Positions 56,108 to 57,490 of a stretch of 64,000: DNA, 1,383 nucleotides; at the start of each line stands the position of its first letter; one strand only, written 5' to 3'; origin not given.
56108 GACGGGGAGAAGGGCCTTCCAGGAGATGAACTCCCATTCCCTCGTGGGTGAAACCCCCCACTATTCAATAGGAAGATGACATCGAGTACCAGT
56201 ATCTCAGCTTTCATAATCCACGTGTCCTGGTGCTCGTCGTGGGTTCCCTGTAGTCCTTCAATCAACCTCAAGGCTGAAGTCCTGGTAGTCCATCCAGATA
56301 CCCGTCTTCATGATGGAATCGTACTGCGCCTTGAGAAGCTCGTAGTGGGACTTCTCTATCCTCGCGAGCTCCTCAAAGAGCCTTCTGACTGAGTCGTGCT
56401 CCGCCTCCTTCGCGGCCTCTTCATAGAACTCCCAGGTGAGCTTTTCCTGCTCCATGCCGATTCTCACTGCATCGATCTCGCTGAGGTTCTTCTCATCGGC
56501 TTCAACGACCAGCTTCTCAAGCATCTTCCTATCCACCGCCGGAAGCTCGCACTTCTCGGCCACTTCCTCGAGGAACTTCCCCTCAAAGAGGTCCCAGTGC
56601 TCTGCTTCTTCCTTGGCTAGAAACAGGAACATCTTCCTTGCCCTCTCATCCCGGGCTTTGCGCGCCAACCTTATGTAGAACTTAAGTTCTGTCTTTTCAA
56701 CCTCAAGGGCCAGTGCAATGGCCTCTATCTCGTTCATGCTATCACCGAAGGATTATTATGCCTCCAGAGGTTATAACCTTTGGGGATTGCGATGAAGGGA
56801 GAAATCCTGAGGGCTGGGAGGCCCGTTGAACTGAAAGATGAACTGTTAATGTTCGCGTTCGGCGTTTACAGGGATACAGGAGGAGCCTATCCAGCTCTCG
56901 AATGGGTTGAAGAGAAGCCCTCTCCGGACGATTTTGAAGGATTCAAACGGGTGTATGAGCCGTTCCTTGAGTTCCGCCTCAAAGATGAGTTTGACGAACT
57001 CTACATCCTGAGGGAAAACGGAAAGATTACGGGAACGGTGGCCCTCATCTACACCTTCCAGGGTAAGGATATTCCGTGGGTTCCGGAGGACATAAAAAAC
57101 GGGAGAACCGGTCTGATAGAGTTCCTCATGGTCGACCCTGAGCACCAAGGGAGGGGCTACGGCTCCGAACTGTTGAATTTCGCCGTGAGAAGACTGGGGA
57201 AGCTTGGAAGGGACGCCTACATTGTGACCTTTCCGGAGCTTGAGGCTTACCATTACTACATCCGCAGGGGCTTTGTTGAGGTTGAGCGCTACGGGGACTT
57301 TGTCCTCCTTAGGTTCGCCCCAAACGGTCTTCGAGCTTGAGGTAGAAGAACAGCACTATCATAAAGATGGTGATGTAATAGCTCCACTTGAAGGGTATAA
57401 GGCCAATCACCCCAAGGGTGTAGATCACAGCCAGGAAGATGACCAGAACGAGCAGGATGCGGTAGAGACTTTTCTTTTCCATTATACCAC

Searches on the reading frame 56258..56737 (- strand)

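Call 8: search_protein_families(library=pfam, proteins=[window:56258-56737:-])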
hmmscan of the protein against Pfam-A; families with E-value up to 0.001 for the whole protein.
window:56258-56737:- (159 aa): 2 families
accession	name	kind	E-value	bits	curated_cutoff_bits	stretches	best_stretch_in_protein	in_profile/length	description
PF02915.23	Rubrerythrin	-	1.1e-14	55.4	22.8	1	5-138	1-136/137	Rubrerythrin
PF13668.12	Ferritin_2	-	0.00069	20.2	24.7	0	88-138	3-62/138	Ferritin-like domain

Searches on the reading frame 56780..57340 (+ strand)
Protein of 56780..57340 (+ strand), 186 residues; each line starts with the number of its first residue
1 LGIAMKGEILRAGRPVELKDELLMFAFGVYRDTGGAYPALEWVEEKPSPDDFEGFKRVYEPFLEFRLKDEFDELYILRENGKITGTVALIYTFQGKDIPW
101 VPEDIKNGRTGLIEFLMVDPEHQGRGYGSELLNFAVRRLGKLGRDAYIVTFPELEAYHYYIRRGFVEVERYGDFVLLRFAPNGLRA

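Call 56: search_protein_families(library=pfam, proteins=[window:56780-57340:+])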
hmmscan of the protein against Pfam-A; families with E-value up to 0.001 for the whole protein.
window:56780-57340:+ (186 aa): 5 families
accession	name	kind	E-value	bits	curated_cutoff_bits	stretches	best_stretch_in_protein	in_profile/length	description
PF00583.31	Acetyltransf_1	-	2.4e-13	50.8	20.7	1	54-165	20-116/116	Acetyltransferase (GNAT) family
PF13508.13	Acetyltransf_7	-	2.8e-11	44.1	27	1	73-167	4-84/84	Acetyltransferase (GNAT) domain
PF13673.13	Acetyltransf_10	-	2.2e-06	28.1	23.6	1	73-172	32-114/128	Acetyltransferase (GNAT) domain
PF13527.13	Acetyltransf_9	-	8.2e-05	23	25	1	69-165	36-124/127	Acetyltransferase (GNAT) domain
PF08445.16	FR47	-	0.00095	19.5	22.1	0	110-152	21-63/86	FR47-like protein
